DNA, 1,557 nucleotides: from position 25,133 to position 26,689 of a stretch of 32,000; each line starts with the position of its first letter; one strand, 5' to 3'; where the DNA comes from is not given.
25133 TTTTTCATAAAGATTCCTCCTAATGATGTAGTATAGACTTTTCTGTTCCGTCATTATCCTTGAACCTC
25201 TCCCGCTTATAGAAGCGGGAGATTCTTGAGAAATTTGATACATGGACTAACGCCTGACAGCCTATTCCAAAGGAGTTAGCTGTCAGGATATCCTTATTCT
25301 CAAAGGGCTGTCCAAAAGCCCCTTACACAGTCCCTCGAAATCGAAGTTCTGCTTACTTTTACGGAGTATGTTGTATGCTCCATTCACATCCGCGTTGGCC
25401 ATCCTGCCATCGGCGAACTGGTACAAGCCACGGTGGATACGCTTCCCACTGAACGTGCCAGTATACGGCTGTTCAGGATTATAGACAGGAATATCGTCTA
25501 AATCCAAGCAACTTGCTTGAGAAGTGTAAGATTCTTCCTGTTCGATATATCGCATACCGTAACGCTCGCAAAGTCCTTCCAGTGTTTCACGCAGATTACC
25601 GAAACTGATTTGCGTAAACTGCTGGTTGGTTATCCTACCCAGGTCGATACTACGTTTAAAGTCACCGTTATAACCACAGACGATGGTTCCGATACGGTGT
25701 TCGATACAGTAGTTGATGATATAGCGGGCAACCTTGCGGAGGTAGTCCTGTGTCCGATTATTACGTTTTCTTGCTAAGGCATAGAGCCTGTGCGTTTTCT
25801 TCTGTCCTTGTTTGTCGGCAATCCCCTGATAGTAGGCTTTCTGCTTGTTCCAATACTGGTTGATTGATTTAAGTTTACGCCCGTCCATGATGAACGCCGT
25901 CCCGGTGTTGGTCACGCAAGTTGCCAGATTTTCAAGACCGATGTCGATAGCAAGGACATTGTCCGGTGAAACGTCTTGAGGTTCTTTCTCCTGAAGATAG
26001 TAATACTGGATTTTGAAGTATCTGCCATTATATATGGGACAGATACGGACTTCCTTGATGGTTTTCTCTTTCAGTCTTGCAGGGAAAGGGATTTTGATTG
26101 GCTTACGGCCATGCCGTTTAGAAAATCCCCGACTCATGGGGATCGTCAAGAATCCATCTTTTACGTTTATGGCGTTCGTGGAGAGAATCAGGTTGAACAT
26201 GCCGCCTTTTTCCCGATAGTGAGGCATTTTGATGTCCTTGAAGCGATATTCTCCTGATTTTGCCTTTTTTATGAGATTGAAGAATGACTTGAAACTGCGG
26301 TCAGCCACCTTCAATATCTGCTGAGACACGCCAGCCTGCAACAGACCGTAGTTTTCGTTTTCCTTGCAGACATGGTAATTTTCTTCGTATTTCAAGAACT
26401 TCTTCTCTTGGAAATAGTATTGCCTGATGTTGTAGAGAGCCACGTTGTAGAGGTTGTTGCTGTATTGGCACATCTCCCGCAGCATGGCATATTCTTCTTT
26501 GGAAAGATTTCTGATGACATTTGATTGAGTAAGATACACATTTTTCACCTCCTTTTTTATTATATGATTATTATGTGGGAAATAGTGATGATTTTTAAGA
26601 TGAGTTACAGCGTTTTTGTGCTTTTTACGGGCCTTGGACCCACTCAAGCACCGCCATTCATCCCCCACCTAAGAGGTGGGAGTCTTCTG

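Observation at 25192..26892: A TnpB-only IS element is wedged between a SAM-I riboswitch and the metQ-metF genes it should control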

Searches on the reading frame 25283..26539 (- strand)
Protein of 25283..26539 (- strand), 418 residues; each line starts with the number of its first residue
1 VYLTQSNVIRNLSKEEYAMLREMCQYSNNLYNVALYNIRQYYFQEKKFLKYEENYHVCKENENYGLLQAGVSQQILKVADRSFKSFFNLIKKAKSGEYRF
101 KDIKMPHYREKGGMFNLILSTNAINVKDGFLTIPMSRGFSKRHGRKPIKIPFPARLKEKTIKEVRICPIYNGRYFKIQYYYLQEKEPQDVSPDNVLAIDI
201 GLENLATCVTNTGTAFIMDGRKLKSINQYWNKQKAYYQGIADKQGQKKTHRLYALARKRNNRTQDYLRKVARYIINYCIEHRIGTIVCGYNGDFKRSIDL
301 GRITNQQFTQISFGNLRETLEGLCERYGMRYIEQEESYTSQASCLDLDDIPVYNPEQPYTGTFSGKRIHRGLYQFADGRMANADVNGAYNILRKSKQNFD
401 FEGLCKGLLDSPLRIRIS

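Call 4: search_protein_families(library=pfam, proteins=[window:25283-26539:-])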
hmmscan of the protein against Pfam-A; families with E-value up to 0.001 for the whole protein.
window:25283-26539:- (418 aa): 2 families
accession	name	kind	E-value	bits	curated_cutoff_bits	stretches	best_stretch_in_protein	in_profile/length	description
PF01385.25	OrfB_IS605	-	2.7e-26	92.6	30.5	1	179-291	2-116/120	Probable transposase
PF07282.18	Cas12f1-like_TNB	-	5.3e-08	33.4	26.3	1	313-391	1-60/60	Cas12f1-like, TNB domain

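Call 10: find_encoding_contigs(protein=window:25283-26539:-, flank=4000, max_places=10)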
Protein window:25283-26539:- (418 aa): 9 contigs read that carry it; 8 places shown.
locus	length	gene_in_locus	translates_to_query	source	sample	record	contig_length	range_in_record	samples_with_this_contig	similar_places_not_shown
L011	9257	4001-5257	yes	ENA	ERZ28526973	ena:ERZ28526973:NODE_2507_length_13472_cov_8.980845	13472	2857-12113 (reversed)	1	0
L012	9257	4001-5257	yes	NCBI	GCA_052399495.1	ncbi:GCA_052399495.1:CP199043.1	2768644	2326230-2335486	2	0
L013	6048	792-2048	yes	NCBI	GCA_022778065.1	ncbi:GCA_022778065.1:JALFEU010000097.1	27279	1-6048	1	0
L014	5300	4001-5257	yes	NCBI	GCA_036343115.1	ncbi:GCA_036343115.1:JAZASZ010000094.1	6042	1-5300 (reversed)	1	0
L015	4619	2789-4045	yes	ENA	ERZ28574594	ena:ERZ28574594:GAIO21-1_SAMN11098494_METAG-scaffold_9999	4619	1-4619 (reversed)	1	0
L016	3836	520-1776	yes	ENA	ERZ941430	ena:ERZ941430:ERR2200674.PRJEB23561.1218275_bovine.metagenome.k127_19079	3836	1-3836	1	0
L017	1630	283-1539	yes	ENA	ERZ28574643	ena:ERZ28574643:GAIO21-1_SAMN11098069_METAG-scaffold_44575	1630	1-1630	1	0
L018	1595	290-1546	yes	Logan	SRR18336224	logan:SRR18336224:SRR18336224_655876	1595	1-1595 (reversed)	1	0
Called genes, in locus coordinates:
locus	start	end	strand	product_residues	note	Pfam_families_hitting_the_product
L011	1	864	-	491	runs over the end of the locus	PF17099:TrpP, PF00005:ABC_tran, PF02463:SMC_N (weak), PF13304:AAA_21 (faint)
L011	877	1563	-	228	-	PF02361:CbiQ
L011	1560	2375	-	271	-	PF00005:ABC_tran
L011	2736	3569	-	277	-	PF03180:Lipoprotein_9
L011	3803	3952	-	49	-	-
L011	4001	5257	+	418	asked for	PF01385:OrfB_IS605, PF07282:Cas12f1-like_TNB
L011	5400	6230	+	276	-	PF03180:Lipoprotein_9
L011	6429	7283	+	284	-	PF02219:MTHFR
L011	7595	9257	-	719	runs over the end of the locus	PF03709:OKR_DC_1_N, PF01276:OKR_DC_1, PF03711:OKR_DC_1_C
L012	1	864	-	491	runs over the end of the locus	PF17099:TrpP, PF00005:ABC_tran, PF02463:SMC_N (weak), PF13304:AAA_21 (faint)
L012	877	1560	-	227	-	PF02361:CbiQ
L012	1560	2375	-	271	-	PF00005:ABC_tran, PF02463:SMC_N (weak)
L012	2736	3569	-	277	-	PF03180:Lipoprotein_9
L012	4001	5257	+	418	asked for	PF01385:OrfB_IS605, PF07282:Cas12f1-like_TNB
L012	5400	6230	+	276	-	PF03180:Lipoprotein_9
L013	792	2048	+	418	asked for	PF01385:OrfB_IS605, PF07282:Cas12f1-like_TNB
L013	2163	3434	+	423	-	-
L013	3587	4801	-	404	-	PF02441:Flavoprotein, PF04127:DFP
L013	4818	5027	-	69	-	PF01192:RNA_pol_Rpb6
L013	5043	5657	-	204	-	PF00625:Guanylate_kin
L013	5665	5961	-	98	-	PF04025:RemA-like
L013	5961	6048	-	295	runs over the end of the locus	PF03755:YicC-like_N, PF08340:YicC-like_C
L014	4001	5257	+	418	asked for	PF01385:OrfB_IS605, PF07282:Cas12f1-like_TNB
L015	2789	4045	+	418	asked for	PF01385:OrfB_IS605, PF07282:Cas12f1-like_TNB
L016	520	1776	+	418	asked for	PF01385:OrfB_IS605, PF07282:Cas12f1-like_TNB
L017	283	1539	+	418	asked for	PF01385:OrfB_IS605, PF07282:Cas12f1-like_TNB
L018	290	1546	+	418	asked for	PF01385:OrfB_IS605, PF07282:Cas12f1-like_TNB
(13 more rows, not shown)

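Call 17: search_solved_structures(query=window:25283-26539:-, max_evalue=0.01, show_alignments=3)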
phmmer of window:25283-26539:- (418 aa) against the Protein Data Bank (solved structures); distinct sequences matched with E-value up to 0.01: 0.

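Call 20: find_homologous_proteins(query=window:25283-26539:-, max_evalue=1e-10)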
Query window:25283-26539:- (418 aa): 6017 proteins with E <= 1e-10 among 8000 candidates; the best 120 are listed.
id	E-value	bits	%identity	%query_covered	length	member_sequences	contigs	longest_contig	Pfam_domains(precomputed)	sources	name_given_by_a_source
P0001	4.3e-279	943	98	100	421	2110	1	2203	PF01385.26,PF07282.19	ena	-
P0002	1.0e-253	860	88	100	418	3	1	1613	PF01385.26,PF07282.19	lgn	-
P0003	1.3e-253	859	90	100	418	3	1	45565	PF01385.26,PF07282.19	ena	-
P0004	1.6e-253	859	89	100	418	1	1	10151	PF01385.26,PF07282.19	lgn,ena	-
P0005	1.9e-253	859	89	100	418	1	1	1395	PF01385.26,PF07282.19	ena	-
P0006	2.0e-253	859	90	100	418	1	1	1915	PF01385.26,PF07282.19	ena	-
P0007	2.1e-253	859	89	100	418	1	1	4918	PF01385.26,PF07282.19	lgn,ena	-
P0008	2.1e-253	859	89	100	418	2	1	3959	PF01385.26,PF07282.19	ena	-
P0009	2.1e-253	859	89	100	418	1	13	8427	PF01385.26,PF07282.19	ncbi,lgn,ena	-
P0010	2.2e-253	858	90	100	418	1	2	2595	PF01385.26,PF07282.19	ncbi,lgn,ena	-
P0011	3.1e-253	858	89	100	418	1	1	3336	PF01385.26,PF07282.19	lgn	-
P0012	3.4e-253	858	89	100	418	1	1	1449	PF01385.26,PF07282.19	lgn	-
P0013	5.1e-253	857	89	100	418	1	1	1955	PF01385.26,PF07282.19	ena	-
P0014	7.0e-253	857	89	100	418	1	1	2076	PF01385.26,PF07282.19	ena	-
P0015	7.3e-253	857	89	100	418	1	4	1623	PF01385.26,PF07282.19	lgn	-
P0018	7.3e-253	857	89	100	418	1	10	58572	PF01385.26,PF07282.19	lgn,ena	-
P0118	1.6e-234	796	83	100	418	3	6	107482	PF01385.26,PF07282.19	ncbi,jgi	jgi:IS605 OrfB family transposase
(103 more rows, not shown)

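Call 21: find_encoding_contigs(protein=P0018, flank=2500, max_places=10)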
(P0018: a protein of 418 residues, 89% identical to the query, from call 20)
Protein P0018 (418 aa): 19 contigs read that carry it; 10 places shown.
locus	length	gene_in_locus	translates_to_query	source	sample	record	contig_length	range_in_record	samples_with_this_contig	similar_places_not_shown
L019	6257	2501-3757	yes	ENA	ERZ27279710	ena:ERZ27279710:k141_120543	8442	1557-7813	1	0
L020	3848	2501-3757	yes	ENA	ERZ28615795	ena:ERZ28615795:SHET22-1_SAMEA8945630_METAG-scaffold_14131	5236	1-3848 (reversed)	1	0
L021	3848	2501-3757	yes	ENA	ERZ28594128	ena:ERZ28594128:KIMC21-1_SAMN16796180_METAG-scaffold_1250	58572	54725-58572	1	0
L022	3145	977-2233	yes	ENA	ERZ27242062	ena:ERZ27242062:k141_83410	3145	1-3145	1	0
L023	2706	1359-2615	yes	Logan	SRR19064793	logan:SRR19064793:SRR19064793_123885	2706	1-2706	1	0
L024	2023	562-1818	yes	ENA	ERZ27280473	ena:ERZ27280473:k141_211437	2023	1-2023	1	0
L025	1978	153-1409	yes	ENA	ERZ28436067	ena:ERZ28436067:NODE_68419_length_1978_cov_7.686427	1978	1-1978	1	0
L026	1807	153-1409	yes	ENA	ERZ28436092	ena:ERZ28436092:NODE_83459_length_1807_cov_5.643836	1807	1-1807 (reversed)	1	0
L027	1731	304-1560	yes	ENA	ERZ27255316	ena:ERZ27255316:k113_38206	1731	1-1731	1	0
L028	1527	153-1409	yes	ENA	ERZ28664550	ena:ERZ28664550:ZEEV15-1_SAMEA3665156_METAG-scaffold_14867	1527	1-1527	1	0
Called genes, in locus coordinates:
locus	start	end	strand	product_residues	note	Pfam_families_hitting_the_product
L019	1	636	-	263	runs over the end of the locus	PF01171:ATP_bind_3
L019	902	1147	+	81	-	PF01192:RNA_pol_Rpb6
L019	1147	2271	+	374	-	PF00226:DnaJ, PF01556:DnaJ_C, PF15777:Anti-TRAP (faint), PF27659:CHP02642 (faint), PF00684:DnaJ_CXXCXGXG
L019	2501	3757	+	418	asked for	PF01385:OrfB_IS605, PF07282:Cas12f1-like_TNB (faint)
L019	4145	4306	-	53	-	-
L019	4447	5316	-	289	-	PF02219:MTHFR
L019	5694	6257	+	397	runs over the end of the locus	?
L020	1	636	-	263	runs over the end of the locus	PF01171:ATP_bind_3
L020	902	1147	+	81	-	PF01192:RNA_pol_Rpb6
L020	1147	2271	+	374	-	PF00226:DnaJ, PF01556:DnaJ_C, PF15777:Anti-TRAP (faint), PF27659:CHP02642 (faint), PF00684:DnaJ_CXXCXGXG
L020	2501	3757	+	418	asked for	PF01385:OrfB_IS605, PF07282:Cas12f1-like_TNB (faint)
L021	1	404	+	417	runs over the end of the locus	PF02568:ThiI, PF18297:NFACT-R_2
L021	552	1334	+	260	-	PF00696:AA_kinase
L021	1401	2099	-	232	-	PF00730:HhH-GPD, PF00633:HHH (weak), PF10576:EndIII_4Fe-2S (weak)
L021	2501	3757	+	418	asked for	PF01385:OrfB_IS605, PF07282:Cas12f1-like_TNB (faint)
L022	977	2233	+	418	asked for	PF01385:OrfB_IS605, PF07282:Cas12f1-like_TNB (faint)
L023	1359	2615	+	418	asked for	PF01385:OrfB_IS605, PF07282:Cas12f1-like_TNB (faint)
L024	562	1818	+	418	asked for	PF01385:OrfB_IS605, PF07282:Cas12f1-like_TNB (faint)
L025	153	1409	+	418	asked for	PF01385:OrfB_IS605, PF07282:Cas12f1-like_TNB (faint)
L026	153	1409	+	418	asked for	PF01385:OrfB_IS605, PF07282:Cas12f1-like_TNB (faint)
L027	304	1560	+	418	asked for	PF01385:OrfB_IS605, PF07282:Cas12f1-like_TNB (faint)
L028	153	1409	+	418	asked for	PF01385:OrfB_IS605, PF07282:Cas12f1-like_TNB (faint)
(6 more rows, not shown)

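Call 22: find_encoding_contigs(protein=P0118, flank=2500, max_places=10)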
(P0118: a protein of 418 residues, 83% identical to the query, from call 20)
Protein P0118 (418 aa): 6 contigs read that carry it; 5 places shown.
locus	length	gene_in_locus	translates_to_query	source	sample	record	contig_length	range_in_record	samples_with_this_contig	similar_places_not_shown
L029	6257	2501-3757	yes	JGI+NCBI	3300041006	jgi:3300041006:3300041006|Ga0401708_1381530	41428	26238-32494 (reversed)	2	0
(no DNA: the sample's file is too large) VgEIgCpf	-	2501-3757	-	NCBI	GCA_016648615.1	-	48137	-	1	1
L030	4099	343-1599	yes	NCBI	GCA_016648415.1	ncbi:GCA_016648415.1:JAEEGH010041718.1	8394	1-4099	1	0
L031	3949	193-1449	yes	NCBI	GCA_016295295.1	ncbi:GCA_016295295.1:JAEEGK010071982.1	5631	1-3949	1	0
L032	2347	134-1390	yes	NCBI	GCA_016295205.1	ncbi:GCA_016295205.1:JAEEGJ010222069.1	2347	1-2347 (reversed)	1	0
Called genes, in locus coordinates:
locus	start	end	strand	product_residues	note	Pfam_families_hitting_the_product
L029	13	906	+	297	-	-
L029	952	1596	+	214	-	PF01471:PG_binding_1, PF00877:NLPC_P60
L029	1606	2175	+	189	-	-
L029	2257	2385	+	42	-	-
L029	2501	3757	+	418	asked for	PF01385:OrfB_IS605, PF07282:Cas12f1-like_TNB (weak)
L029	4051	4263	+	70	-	-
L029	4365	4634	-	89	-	-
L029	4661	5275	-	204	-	-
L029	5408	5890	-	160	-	-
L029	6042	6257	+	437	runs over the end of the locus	-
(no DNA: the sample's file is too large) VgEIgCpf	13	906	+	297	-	-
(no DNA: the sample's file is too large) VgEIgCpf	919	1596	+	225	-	PF01471:PG_binding_1, PF00877:NLPC_P60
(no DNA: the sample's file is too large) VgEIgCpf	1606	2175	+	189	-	-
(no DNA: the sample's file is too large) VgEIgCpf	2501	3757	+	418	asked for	PF01385:OrfB_IS605, PF07282:Cas12f1-like_TNB (weak)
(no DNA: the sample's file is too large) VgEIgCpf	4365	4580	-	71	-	-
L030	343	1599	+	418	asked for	PF01385:OrfB_IS605, PF07282:Cas12f1-like_TNB (weak)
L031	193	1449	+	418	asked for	PF01385:OrfB_IS605, PF07282:Cas12f1-like_TNB (weak)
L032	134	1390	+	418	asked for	PF01385:OrfB_IS605, PF07282:Cas12f1-like_TNB (weak)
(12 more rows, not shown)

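Call 39: find_related_loci(query=window:25283-26539:-, collection=viral_contigs, flank=1200)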
Query window:25283-26539:- (418 aa) in viral_contigs; peptide patterns used: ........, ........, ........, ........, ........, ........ (x = any residue, [..] = any of these).
14 stretches matched a pattern; 14 encode a relative of the query (tblastn E <= 1e-3); 14 distinct loci.
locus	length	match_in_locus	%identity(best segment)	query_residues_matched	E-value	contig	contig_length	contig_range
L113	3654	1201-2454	97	1-418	0e+0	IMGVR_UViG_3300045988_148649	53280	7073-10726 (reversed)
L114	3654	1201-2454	97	1-418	0e+0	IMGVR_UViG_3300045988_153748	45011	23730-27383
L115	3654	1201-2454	96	1-418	0e+0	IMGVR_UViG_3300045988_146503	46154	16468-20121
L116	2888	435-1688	94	1-418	0e+0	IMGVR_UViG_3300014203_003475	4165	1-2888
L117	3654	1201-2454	76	1-418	0e+0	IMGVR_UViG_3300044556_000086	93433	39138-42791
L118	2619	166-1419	73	1-418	0e+0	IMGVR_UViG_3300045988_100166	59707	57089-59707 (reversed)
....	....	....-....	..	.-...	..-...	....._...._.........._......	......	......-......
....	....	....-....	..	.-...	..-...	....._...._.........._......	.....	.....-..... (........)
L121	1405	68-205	89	373-418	3e-21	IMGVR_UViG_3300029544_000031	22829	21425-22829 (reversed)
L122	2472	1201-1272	100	395-418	6e-10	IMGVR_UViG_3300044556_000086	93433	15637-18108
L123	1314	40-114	92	394-418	8e-10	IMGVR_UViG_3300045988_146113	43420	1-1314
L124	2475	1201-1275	92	394-418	9e-10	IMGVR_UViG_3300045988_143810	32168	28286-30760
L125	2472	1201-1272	96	395-418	1e-9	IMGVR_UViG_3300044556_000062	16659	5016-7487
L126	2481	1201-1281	81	392-418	8e-9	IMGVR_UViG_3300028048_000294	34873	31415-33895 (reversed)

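Call 42: search_protein_representatives(protein=window:25283-26539:-)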
Query: 418 residues. Proteins with E-value up to 0.001 (for the whole library): 5131; up to 1e-10: 2859; up to 1e-30: 1026. The best 150 are listed.
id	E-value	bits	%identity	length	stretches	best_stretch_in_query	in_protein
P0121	5.2e-130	450.5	51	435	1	2-417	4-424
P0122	5.9e-122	424.0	48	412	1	1-416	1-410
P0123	8.6e-115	400.4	50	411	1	1-416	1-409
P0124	1.9e-114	399.2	83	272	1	1-214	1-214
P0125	8.0e-113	393.9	49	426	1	2-394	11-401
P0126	6.7e-112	390.9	48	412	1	1-417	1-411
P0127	1.6e-109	383.0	44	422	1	8-418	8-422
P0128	1.0e-106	373.8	45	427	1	3-417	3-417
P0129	2.1e-102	359.6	46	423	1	9-417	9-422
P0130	8.1e-102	357.7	43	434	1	1-415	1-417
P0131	3.7e-100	352.2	48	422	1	1-401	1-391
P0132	5.3e-100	351.7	45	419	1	3-417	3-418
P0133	7.4e-99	347.9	46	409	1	30-417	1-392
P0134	5.7e-98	345.0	45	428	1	1-418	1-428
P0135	1.8e-95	336.7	43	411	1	13-417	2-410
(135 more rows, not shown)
